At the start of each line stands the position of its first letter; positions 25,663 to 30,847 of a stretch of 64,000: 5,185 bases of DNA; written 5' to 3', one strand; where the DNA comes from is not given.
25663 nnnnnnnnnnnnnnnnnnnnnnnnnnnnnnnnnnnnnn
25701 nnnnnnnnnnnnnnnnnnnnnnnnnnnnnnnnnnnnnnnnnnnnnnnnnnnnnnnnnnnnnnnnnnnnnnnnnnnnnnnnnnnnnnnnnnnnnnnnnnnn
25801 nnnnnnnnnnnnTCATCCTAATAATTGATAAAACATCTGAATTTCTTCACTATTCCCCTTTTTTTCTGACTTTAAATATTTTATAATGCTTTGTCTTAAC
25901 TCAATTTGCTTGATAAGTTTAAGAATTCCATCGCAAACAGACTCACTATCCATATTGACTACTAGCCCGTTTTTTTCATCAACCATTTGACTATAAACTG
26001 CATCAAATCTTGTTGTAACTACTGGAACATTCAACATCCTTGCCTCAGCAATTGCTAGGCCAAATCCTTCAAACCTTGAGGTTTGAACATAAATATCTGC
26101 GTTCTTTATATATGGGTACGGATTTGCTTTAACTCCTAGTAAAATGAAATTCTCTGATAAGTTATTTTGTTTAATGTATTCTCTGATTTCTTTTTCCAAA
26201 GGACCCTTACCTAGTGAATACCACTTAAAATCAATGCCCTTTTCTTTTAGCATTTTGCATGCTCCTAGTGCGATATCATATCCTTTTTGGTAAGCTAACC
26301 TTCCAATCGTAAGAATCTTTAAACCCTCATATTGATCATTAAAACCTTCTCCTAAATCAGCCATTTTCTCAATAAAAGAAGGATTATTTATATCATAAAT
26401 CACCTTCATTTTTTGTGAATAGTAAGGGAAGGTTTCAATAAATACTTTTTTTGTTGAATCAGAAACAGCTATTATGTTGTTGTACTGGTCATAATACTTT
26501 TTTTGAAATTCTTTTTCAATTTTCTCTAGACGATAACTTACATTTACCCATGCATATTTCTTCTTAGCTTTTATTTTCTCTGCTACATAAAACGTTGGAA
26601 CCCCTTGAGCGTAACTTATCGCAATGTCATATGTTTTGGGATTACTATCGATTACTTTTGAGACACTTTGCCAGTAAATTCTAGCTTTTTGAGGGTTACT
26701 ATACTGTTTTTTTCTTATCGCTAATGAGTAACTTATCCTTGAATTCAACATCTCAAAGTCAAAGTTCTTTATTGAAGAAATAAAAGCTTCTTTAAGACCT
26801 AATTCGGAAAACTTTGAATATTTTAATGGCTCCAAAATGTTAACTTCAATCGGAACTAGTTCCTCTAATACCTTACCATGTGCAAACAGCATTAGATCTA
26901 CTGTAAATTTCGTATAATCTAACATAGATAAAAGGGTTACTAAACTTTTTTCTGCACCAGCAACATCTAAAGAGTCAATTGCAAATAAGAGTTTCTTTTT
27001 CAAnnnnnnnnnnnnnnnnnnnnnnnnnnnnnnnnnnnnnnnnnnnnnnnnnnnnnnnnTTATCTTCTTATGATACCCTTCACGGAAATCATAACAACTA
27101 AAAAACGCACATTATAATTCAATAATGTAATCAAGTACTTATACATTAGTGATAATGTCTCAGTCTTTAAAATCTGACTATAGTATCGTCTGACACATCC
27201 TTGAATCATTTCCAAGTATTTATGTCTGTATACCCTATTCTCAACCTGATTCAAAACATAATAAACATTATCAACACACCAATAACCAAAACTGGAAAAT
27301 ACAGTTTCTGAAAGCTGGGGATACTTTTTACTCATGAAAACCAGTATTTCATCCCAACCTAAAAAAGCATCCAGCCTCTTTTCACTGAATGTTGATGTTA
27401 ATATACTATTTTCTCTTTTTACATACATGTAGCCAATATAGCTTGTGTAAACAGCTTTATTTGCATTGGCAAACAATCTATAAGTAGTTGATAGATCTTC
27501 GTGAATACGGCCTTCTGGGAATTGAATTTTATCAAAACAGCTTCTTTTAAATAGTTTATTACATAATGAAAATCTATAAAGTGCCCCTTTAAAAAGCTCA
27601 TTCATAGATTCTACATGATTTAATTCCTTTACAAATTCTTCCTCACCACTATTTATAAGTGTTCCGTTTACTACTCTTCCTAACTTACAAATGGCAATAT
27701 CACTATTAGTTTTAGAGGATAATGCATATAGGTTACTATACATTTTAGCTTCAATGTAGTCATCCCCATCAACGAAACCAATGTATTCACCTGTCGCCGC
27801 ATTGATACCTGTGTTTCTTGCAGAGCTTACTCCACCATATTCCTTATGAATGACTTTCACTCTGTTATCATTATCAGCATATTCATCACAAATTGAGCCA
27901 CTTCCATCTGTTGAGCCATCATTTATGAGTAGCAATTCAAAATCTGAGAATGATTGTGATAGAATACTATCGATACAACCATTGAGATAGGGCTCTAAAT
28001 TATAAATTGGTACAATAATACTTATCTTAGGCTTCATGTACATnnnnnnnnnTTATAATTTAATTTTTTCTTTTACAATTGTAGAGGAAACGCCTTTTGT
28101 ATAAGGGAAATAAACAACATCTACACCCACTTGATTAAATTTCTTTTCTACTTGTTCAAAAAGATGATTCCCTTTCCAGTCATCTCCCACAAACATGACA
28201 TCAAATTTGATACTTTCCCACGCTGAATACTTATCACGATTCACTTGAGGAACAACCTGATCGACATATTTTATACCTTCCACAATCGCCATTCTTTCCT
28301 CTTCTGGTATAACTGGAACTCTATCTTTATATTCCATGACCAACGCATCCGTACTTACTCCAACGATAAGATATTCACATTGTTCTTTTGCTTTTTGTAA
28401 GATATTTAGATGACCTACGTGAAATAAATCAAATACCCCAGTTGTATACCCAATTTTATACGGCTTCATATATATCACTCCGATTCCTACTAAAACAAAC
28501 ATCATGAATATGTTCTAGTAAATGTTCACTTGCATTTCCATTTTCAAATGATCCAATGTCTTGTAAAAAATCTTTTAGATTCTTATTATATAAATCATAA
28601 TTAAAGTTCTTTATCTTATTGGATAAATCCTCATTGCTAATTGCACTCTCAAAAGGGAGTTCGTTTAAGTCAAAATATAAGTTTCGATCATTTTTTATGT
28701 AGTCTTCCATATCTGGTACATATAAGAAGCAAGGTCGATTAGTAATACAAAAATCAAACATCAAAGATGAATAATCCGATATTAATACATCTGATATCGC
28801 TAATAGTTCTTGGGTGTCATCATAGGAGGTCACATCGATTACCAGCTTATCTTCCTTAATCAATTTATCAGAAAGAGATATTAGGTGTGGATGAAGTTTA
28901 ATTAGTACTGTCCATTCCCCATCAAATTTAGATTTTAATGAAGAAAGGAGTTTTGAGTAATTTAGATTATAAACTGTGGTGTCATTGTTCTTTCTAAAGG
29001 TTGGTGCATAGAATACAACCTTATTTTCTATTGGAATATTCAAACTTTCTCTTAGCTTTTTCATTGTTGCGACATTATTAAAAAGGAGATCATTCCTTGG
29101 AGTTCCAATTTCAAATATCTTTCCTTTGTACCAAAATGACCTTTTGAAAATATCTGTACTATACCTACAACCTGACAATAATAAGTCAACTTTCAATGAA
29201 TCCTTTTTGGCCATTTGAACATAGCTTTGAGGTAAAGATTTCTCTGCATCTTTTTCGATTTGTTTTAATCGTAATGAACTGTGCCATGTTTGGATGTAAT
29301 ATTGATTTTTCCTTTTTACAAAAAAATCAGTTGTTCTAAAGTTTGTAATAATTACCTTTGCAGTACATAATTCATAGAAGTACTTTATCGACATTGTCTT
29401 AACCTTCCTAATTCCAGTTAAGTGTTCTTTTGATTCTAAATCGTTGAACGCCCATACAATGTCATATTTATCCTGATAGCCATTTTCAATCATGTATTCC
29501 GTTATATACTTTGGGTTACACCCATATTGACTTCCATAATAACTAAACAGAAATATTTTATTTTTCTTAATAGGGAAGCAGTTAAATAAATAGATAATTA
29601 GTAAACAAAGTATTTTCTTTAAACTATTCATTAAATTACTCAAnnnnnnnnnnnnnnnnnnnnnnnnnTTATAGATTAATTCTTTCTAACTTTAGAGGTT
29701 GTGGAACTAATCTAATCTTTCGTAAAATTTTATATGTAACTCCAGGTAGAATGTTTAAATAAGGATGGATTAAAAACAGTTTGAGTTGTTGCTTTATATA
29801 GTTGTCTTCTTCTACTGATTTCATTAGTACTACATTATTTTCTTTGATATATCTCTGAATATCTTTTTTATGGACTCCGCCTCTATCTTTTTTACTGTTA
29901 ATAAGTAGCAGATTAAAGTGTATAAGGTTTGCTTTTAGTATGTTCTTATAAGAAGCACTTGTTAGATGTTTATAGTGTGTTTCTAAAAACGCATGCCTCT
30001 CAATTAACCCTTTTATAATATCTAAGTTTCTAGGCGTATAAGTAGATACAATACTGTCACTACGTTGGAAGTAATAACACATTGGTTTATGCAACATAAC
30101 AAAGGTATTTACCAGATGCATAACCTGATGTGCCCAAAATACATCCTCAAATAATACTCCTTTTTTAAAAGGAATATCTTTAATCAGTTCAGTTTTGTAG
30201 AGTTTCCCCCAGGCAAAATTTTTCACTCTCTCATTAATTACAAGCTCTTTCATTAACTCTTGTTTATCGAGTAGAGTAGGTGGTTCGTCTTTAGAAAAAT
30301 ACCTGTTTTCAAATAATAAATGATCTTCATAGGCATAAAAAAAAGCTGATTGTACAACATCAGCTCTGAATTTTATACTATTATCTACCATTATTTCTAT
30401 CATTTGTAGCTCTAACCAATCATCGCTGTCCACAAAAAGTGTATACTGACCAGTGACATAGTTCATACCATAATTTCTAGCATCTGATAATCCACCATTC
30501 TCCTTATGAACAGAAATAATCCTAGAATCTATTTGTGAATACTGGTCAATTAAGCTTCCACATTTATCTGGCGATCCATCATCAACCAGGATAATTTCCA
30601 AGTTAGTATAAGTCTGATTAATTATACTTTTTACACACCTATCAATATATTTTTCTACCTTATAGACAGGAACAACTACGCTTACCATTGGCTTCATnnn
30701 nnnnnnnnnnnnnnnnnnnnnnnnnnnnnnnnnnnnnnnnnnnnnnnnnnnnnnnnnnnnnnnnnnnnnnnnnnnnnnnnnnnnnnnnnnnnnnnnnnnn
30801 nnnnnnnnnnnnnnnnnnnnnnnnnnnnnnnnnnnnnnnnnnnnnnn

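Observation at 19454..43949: Two EAR-like antiterminator RNAs about 24 kb apart, each in a duplicated promoter-SinR-EAR cassette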

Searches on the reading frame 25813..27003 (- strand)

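Call 7: search_protein_families(library=pfam, proteins=[window:25813-27003:-])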
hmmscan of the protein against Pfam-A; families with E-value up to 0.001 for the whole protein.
window:25813-27003:- (396 aa): 4 families
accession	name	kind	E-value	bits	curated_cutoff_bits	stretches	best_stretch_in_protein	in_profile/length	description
PF00534.26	Glycos_transf_1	-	4.1e-26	92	26.4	1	229-378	17-170/172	Glycosyl transferases group 1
PF13692.12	Glyco_trans_1_4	-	1e-23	84.6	27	1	229-365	3-141/142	Glycosyl transferases group 1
PF20706.3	GT4-conflict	-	2.1e-06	27.4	26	1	226-331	196-311/385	Family 4 Glycosyltransferase in conflict systems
PF13439.12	Glyco_transf_4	-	7.3e-06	26.6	28.5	0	150-203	110-163/170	Glycosyltransferase Family 4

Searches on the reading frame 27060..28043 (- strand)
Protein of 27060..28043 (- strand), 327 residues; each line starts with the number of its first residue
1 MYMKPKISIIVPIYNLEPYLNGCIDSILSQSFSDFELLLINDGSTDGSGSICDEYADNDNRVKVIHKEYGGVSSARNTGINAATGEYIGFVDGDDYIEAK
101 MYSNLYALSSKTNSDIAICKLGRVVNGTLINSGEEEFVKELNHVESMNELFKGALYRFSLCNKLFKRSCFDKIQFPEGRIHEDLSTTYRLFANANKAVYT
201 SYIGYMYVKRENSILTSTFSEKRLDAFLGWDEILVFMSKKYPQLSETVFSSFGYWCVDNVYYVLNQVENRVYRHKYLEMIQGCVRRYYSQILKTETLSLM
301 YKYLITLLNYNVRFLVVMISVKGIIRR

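Call 7: search_protein_families(library=pfam, proteins=[window:27060-28043:-])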
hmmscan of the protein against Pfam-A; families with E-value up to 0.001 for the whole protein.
window:27060-28043:- (327 aa): 3 families
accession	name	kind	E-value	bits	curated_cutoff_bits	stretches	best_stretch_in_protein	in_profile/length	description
PF00535.33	Glycos_transf_2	-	3.7e-35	121.8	23.3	1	8-172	1-166/168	Glycosyl transferase family 2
PF13641.12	Glyco_tranf_2_3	-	2.2e-10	41.4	27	1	5-99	1-101/230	Glycosyltransferase like family 2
PF10111.15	Glyco_tranf_2_2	-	5.1e-10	39.7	27.3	1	8-108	1-105/276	Glycosyltransferase like family 2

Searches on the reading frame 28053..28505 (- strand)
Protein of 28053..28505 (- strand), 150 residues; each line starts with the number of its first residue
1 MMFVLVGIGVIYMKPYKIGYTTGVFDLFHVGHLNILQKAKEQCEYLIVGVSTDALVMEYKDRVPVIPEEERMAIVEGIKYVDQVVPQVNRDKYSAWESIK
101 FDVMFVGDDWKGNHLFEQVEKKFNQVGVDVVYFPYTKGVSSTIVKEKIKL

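Call 7: search_protein_families(library=pfam, proteins=[window:28053-28505:-])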
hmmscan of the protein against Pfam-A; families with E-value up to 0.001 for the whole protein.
window:28053-28505:- (150 aa): 1 family
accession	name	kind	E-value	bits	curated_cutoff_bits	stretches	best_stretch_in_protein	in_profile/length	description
PF01467.32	CTP_transf_like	-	3.3e-19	69.8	21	1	20-146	1-132/133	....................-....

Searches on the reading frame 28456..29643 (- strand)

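Call 7: search_protein_families(library=pfam, proteins=[window:28456-29643:-])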
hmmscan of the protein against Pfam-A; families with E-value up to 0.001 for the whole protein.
window:28456-29643:- (395 aa): 1 family
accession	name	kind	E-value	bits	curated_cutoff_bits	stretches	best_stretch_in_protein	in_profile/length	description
PF04464.20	Glyphos_transf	-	3.8e-82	276.6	22.1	1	22-380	8-366/367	CDP-Glycerol:Poly(glycerophosphate) glycerophosphotransferase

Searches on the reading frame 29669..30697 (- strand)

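Call 7: search_protein_families(library=pfam, proteins=[window:29669-30697:-])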
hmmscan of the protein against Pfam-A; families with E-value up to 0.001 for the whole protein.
window:29669-30697:- (342 aa): 3 families
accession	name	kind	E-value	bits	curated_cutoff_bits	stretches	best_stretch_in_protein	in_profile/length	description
PF00535.33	Glycos_transf_2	-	1.6e-34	119.7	23.3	1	6-134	1-130/168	Glycosyl transferase family 2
PF10111.15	Glyco_tranf_2_2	-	1.5e-12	48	27.3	1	6-128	1-128/276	Glycosyltransferase like family 2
PF13641.12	Glyco_tranf_2_3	-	1.7e-09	38.5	27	1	3-192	1-194/230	Glycosyltransferase like family 2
